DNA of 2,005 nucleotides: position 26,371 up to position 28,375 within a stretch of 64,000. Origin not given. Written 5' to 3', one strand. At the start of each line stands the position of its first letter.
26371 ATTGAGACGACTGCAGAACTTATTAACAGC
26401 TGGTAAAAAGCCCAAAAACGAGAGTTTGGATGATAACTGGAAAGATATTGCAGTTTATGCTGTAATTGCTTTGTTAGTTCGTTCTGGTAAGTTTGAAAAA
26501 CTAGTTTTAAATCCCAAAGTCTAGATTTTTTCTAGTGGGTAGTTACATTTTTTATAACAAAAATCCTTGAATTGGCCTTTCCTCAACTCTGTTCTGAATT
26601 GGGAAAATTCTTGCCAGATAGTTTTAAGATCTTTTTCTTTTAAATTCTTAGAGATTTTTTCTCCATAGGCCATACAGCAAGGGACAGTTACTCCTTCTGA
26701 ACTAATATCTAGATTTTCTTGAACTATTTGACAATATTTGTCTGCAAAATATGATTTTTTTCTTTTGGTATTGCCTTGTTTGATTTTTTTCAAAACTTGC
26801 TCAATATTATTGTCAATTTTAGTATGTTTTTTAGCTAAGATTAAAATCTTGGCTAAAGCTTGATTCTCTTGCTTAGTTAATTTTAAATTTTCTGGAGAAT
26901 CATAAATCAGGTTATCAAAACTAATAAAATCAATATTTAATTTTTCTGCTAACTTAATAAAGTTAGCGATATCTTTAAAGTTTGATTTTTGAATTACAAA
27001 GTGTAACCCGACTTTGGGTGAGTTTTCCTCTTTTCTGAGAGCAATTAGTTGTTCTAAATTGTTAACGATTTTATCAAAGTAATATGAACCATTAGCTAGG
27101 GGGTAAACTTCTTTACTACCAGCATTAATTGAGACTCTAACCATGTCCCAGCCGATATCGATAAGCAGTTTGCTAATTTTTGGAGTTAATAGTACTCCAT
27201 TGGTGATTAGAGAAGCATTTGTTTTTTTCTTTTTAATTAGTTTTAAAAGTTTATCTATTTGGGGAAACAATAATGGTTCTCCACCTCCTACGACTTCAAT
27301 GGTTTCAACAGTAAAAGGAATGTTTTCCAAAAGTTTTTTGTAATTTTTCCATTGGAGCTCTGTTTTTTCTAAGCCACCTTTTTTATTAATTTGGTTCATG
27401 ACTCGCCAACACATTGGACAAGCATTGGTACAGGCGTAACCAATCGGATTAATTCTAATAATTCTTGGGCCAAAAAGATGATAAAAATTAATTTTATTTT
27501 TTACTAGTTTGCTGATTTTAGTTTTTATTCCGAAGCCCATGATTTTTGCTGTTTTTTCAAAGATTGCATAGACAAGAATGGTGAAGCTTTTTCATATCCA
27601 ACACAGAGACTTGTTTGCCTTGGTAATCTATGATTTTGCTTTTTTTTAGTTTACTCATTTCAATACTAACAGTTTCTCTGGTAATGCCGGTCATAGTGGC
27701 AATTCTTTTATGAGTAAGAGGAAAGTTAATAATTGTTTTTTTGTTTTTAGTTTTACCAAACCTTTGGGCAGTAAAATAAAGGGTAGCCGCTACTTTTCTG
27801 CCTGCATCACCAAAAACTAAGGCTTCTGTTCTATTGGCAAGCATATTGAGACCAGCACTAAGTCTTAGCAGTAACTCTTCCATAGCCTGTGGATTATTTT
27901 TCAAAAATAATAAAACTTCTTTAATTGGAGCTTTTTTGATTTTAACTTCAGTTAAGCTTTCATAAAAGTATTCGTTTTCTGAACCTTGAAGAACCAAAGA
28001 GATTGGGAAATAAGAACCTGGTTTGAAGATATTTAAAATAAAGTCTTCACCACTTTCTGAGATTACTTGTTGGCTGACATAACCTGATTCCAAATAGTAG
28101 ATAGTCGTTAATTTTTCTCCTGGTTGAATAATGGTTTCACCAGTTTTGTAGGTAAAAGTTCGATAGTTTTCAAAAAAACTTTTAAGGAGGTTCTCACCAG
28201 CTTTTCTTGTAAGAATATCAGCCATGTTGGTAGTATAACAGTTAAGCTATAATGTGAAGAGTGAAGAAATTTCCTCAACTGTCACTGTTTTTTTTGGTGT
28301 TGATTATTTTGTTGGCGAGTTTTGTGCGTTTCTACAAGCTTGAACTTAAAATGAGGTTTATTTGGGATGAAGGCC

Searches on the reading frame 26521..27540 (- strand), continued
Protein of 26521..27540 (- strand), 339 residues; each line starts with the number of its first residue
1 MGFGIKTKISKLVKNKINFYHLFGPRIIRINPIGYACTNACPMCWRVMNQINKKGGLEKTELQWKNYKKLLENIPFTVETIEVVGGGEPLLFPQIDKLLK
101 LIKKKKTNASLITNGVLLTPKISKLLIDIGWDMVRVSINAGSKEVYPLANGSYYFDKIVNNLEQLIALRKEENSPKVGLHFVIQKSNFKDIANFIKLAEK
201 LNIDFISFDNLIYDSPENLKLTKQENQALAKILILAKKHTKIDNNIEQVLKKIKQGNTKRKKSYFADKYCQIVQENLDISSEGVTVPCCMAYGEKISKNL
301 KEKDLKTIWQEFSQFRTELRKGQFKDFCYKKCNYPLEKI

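Call 69: search_solved_structures(query=A1, max_evalue=1e-11, show_alignments=3)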
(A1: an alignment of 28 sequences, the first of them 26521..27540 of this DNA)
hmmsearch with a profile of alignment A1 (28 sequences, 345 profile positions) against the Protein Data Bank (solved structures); distinct sequences matched with E-value up to 1e-11: 3.
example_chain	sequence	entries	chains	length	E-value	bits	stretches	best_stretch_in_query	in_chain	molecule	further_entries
4m7t_A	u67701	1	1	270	2.9e-12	49.5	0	271-338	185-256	BtrN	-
4m7s_A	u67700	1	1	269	3.3e-12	49.3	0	271-338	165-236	BtrN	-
5v1q_A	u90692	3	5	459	5.9e-12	48.5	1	17-342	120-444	Radical SAM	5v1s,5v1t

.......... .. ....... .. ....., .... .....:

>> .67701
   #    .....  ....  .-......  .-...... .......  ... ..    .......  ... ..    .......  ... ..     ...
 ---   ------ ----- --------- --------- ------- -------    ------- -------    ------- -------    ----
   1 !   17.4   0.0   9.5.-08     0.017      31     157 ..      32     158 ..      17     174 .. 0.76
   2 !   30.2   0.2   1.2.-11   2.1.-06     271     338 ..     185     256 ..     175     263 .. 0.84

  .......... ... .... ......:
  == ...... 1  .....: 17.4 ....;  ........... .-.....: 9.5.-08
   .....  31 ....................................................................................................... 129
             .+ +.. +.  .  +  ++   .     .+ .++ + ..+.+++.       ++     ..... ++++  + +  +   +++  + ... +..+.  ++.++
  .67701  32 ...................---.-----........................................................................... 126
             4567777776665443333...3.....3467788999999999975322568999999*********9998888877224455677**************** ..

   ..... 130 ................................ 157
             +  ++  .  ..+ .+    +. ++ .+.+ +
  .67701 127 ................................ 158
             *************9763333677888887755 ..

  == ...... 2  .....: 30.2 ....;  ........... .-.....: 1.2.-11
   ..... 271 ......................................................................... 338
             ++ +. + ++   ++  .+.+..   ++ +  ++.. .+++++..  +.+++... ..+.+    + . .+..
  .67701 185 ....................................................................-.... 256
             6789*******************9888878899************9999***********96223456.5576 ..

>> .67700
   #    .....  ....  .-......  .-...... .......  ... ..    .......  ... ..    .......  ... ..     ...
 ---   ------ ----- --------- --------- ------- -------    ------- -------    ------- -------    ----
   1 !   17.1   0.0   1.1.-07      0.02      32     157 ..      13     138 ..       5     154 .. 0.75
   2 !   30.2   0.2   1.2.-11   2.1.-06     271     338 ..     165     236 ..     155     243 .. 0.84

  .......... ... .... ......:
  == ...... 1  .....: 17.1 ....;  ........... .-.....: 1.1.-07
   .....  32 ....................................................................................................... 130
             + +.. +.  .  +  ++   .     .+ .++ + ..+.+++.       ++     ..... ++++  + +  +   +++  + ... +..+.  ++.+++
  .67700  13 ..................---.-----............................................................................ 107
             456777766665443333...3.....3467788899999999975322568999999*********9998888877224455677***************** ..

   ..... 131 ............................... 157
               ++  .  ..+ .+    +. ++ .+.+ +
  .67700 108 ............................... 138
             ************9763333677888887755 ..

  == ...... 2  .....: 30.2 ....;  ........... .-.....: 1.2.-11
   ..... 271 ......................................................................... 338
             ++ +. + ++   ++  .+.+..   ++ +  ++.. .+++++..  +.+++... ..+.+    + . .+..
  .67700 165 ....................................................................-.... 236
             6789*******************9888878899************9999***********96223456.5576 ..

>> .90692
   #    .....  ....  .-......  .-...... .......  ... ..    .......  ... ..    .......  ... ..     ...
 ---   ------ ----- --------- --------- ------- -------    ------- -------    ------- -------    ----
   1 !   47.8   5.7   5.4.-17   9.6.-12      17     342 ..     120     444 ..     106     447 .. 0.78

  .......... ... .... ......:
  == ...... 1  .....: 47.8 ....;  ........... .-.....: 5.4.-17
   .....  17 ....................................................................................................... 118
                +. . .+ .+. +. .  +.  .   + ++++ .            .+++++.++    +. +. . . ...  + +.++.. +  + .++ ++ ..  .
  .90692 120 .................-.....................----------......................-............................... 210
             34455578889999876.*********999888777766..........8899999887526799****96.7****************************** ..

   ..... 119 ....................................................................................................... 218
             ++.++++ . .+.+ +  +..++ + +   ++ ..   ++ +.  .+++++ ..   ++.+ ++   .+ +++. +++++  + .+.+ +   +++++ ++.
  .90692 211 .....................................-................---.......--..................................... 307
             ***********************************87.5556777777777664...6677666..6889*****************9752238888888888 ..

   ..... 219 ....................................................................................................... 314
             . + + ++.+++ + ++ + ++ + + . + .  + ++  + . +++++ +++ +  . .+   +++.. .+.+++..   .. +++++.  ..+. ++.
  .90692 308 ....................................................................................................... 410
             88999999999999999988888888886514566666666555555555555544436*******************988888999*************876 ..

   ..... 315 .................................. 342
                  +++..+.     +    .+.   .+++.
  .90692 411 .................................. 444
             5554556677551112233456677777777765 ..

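Call 70: search_protein_families(library=ncbifam, proteins=[L001:1005-1865:+, L001:1862-2548:+, L001:2574-3905:+, L001:3919-5196:+, L001:5242-5994:+, L001:9659-10387:+, L001:10397-11539:+, L001:11489-12352:-], max_evalue=0.000001)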
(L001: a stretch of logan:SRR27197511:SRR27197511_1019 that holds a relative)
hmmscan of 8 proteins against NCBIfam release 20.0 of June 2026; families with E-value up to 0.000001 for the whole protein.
L001:1005-1865:+ (286 aa): 19 families
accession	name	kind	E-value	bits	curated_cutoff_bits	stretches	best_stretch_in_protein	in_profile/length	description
NF001319.0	PRK00258.3-3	equivalog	2.6e-74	249.7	252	1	3-283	2-276/279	shikimate dehydrogenase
TIGR00507.1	aroE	equivalog_domain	6.6e-74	248.4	200.2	1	12-281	5-269/270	shikimate dehydrogenase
NF001314.0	PRK00258.2-2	equivalog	6.6e-62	209.2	248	1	2-282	2-289/290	shikimate dehydrogenase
NF001322.0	PRK00258.3-6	equivalog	2e-60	204.4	285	1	9-278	7-264/272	shikimate dehydrogenase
NF001315.0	PRK00258.2-4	equivalog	4e-58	196.8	413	1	1-279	1-281/284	shikimate dehydrogenase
NF001311.0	PRK00258.1-3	equivalog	5.4e-57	193.1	235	1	11-281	9-273/279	shikimate dehydrogenase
NF001312.0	PRK00258.1-4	equivalog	3.5e-55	187.3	295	1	4-273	6-274/285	shikimate dehydrogenase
NF009200.0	PRK12548.1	subfamily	1.3e-52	179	432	1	2-276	4-286/289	shikimate dehydrogenase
NF001313.0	PRK00258.2-1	equivalog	7.1e-52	176.7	431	1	2-278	4-287/290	shikimate dehydrogenase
NF009201.0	PRK12549.1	subfamily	1.1e-51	175.7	235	1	12-279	12-282/286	shikimate dehydrogenase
NF001310.0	PRK00258.1-2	equivalog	4.9e-48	163.7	221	1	11-271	6-266/279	shikimate dehydrogenase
NF001316.0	PRK00258.2-5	equivalog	3.5e-46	157.6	247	1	10-280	4-260/263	shikimate dehydrogenase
TIGR01809.1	Shik-DH-AROM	equivalog_domain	6.9e-46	156.6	196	1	7-275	5-280/282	shikimate dehydrogenase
NF009202.0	PRK12550.1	equivalog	7.2e-43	146.8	306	1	23-274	24-264/272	shikimate 5-dehydrogenase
NF006802.0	PRK09310.1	equivalog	2.5e-41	142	598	1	2-266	210-456/477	bifunctional 3-dehydroquinate dehydratase/shikimate dehydrogenase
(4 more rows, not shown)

L001:1862-2548:+ (228 aa): 5 families
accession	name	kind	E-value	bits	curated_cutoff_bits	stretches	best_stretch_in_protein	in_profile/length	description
TIGR01093.1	aroD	equivalog_domain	1.7e-42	146.1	139.3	1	6-218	2-228/229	type I 3-dehydroquinate dehydratase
NF002683.0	PRK02412.2-2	equivalog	1.8e-26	93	329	1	9-219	5-208/215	3-dehydroquinate dehydratase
NF006802.0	PRK09310.1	equivalog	3.5e-22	78.9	598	1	6-217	2-205/477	bifunctional 3-dehydroquinate dehydratase/shikimate dehydrogenase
NF010091.0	PRK13576.1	equivalog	4.4e-16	59.3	263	1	22-223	17-207/216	type I 3-dehydroquinate dehydratase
NF002321.0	PRK01261.1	equivalog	5.2e-12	46.2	287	1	10-222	27-226/229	3-dehydroquinate dehydratase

L001:2574-3905:+ (443 aa): 0 families

L001:3919-5196:+ (425 aa): 6 families
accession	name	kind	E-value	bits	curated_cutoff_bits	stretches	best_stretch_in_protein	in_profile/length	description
NF041878.1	paak_haloarch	equivalog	2.7e-22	78.9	700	1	19-300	31-327/427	phenylacetate--CoA ligase PaaK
NF045666.1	DVU1553_fam_AMP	equivalog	1.9e-21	76.5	300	1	126-287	155-321/331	DVU_1553 family AMP-dependent CoA ligase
NF053551.1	FlxY_rubin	equivalog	4.1e-21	75.2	520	1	6-304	16-329/424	flexirubin biosynthesis putative acyl-CoA ligase FlxY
NF041217.1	BagE_FevW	exception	5.1e-17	61.9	800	1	177-305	193-318/424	bagremycin/ferroverdin synthetase BagE/FevW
TIGR02155.1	PA_CoA_ligase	equivalog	5.3e-14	51.6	646.3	1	127-300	142-319/422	phenylacetate--CoA ligase PaaK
NF041596.1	fum_diaprop_lig_DdaG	equivalog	9.3e-07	28.2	700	0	200-313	193-308/390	fumarate--(S)-2,3-diaminopropanoate ligase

L001:5242-5994:+ (250 aa): 8 families
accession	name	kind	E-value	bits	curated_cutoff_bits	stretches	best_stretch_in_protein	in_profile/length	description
NF006421.0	PRK08673.1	subfamily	2.4e-80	270.3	335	1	7-247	93-329/338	3-deoxy-7-phosphoheptulonate synthase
TIGR01361.1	DAHP_synth_Bsub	equivalog_domain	6.1e-75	251.9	267.75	1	8-245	25-258/260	3-deoxy-7-phosphoheptulonate synthase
NF009239.0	PRK12595.1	equivalog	5.5e-67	226.3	279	1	10-247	120-353/360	bifunctional 3-deoxy-7-phosphoheptulonate synthase/chorismate mutase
NF009933.0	PRK13396.1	subfamily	8.1e-59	199.4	486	1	9-247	102-337/352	3-deoxy-7-phosphoheptulonate synthase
NF041229.1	BagF_FevY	exception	5.2e-57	193.6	700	1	10-237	92-315/340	phospho-2-dehydro-3-deoxyheptonate aldolase BagF/FevY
NF003543.0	PRK05198.1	equivalog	5.6e-17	61.6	242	1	5-247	14-267/273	3-deoxy-8-phosphooctulonate synthase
TIGR01362.1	KDO8P_synth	equivalog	3.6e-16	59.1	314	1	9-247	3-252/258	3-deoxy-8-phosphooctulonate synthase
NF009109.0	PRK12457.1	equivalog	5.2e-08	32.5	457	1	47-247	61-268/281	3-deoxy-8-phosphooctulonate synthase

L001:9659-10387:+ (242 aa): 4 families
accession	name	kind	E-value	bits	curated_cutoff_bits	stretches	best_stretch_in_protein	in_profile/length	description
TIGR00696.1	wecG_tagA_cpsF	superfamily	9.8e-33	113.4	69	1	59-231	7-176/178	WecB/TagA/CpsF family glycosyltransferase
NF041872.1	EPS_EpsA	equivalog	1.2e-21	77.3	500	1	52-232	67-247/265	exopolysaccharide biosynthesis glycosyltransferase EpsA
NF041710.1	UDPacetylman_taseTarA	equivalog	7.4e-20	71.4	350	1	51-238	59-239/247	N-acetylglucosaminyldiphosphoundecaprenol N-acetyl-beta-D-mannosaminyltransferase TarA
NF002980.1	PRK03692.1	equivalog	1.2e-18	67.5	323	1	46-229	48-227/240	lipopolysaccharide N-acetylmannosaminouronosyltransferase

L001:10397-11539:+ (380 aa): 5 families
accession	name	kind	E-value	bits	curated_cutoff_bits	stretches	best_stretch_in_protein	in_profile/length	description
NF007640.0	PRK10307.1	subfamily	1.4e-13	50.5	276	1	147-363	161-388/411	WcaI family glycosyltransferase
NF053787.1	GlcN_PG_synth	equivalog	1.8e-13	50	480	1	141-379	128-357/361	N-acetylglucosaminyl phosphatidylglycerol synthase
NF047676.1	TeichurnBiosyTuaH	equivalog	9e-13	47.8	550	1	103-343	108-350/384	teichuronic acid biosynthesis protein TuaH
NF047684.1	TeichurnBiosyTuaC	equivalog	1.7e-12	47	550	1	156-348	163-355/391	teichuronic acid biosynthesis protein TuaC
TIGR03449.1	mycothiol_MshA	equivalog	4.1e-10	39.1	462.5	0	266-379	292-401/406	D-inositol-3-phosphate glycosyltransferase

L001:11489-12352:- (287 aa): 15 families
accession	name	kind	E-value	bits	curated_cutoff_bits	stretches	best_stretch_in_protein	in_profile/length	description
NF047683.1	TeichurnBiosyTuaG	equivalog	1e-18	67.9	400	1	3-100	4-104/252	teichuronic acid biosynthesis protein TuaG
NF007482.0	PRK10073.1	equivalog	1.9e-17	63.3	423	1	2-99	3-102/334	glycosyltransferase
TIGR03937.1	PgaC_IcaA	equivalog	1.2e-16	60.7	422.3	1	2-124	42-167/407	poly-beta-1,6-N-acetyl-D-glucosamine synthase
NF050050.1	ProtGlycPglI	equivalog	1.4e-16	60.7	500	1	5-212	2-206/306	GalNAc(5)-diNAcBac-PP-undecaprenol beta-1,3-glucosyltransferase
TIGR03111.1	glyc2_xrt_Gpos1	hypoth_equivalog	8.1e-16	57.8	363.95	1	2-119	46-168/439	TIGR03111 family XrtG-associated glycosyltransferase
TIGR04283.1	glyco_like_mftF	equivalog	6.2e-13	48.8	182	1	7-201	1-180/221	TIGR04283 family arsenosugar biosynthesis glycosyltransferase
NF053739.1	GlytfEpsEBac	equivalog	1.8e-11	43.6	450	1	5-100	1-100/265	glycosyltransferase EpsE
NF038299.1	EPS_HpsN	equivalog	2.1e-10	40.1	425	1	5-114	1-113/317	hormogonium polysaccharide biosynthesis glycosyltransferase HpsN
TIGR03965.1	mycofact_glyco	equivalog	2.4e-09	36.6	280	1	4-109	73-181/467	mycofactocin biosynthesis glycosyltransferase MftF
NF007453.0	PRK10018.1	equivalog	4.9e-09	36.2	382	1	3-102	4-106/280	colanic acid biosynthesis glycosyltransferase WcaA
TIGR04017.1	WcaA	equivalog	1.4e-08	34.7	495.75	1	3-102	3-105/279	colanic acid biosynthesis glycosyltransferase WcaA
NF038302.1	EPS_HpsE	equivalog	1e-07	31.2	300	1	7-95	3-99/307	hormogonium polysaccharide biosynthesis glycosyltransferase HpsE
TIGR04009.1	wcaE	equivalog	1.1e-07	31.4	369.2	1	7-105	3-105/248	colanic acid biosynthesis glycosyltransferase WcaE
NF041394.1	GtaseAglG_Halo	equivalog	2.7e-07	30.2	440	1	7-97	3-97/304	glucosyl-dolichyl phosphate glucuronosyltransferase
NF041875.1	EPS_EpsD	equivalog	6.6e-07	29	370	0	7-98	1-95/325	exopolysaccharide biosynthesis glycosyltransferase EpsD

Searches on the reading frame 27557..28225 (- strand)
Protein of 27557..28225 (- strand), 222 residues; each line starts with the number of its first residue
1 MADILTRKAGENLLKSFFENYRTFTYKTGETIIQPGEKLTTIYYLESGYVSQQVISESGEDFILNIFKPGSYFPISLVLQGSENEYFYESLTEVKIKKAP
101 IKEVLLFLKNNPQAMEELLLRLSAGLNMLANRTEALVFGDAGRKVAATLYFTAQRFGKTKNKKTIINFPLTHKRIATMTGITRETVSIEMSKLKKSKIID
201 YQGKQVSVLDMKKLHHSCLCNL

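Call 3: search_protein_families(library=pfam, proteins=[window:27557-28225:-], max_evalue=0.1)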
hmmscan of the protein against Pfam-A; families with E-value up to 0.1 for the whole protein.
window:27557-28225:- (222 aa): 6 families
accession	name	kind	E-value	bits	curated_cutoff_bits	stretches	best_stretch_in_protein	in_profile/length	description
PF13545.12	HTH_Crp_2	-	4.3e-15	55.9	27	1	144-215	2-68/70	Crp-like helix-turn-helix domain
PF00027.35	cNMP_binding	-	7.3e-10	39.1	27.5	1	25-109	3-87/89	Cyclic nucleotide-binding domain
PF04492.19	Phage_rep_O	-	0.0035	18.3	28.7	1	169-208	49-88/95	Bacteriophage replication protein O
PF04545.22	Sigma70_r4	-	0.0096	15.9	24.1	1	169-187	20-38/50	Sigma-70, region 4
PF00325.26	Crp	-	0.021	15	21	1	169-199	2-32/32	Bacterial regulatory proteins, crp family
PF05732.17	RepL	-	0.027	14.4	20.3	1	170-209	76-115/164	Firmicute plasmid replication protein (RepL)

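Call 4: search_protein_families(library=ncbifam, proteins=[window:27557-28225:-], max_evalue=0.1)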
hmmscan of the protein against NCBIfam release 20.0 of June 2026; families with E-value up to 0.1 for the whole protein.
window:27557-28225:- (222 aa): 13 families
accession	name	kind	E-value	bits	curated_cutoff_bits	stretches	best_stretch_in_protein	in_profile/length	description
TIGR03697.1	NtcA_cyano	equivalog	8.2e-19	68.1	244.95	1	29-216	1-190/193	global nitrogen regulator NtcA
NF010499.0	PRK13918.1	equivalog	1.5e-16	60.6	274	1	22-213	13-196/205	CRP/FNR family transcriptional regulator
NF008732.0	PRK11753.1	equivalog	3.4e-16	59.3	266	1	7-210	9-212/214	cAMP-activated global transcriptional regulator CRP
NF008365.0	PRK11161.1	subfamily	1.4e-13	50.8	228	1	27-216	53-241/250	fumarate/nitrate reduction transcriptional regulator Fnr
NF045989.1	TransRegFnrLRhodb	equivalog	1.6e-12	47.2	300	1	20-216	37-233/245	transcriptional regulator FnrL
NF052518.1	TransRegLdrP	equivalog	4.5e-11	43.1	300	1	28-216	6-186/195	transcriptional regulator LdrP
NF006901.0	PRK09392.1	equivalog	2.9e-07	30.1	211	1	29-215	38-218/236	transcriptional activator FtrB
NF050806.1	TransRegFixKCaul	equivalog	3.9e-06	26.3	300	1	23-208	25-204/215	transcriptional regulator FixK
NF053664.1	TransRegPtrACyano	equivalog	1.5e-05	24.4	300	1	42-209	30-190/196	Crp/Fnr family transcriptional regulator PtrA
NF041163.2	encap_f2b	equivalog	0.00013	21.2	400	1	7-117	81-192/450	family 2B encapsulin nanocompartment shell protein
TIGR01884.1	cas_HTH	subfamily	0.005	16.3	60.2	1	172-205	159-192/202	CRISPR-associated CARF protein Csa3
NF053756.1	MreA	equivalog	0.023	14.5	100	0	171-204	33-66/110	MreA family transcriptional regulator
NF053660.1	ORF80_fam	equivalog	0.052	13.5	95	0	171-200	18-47/70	ORF80 family leucine zipper DNA-binding protein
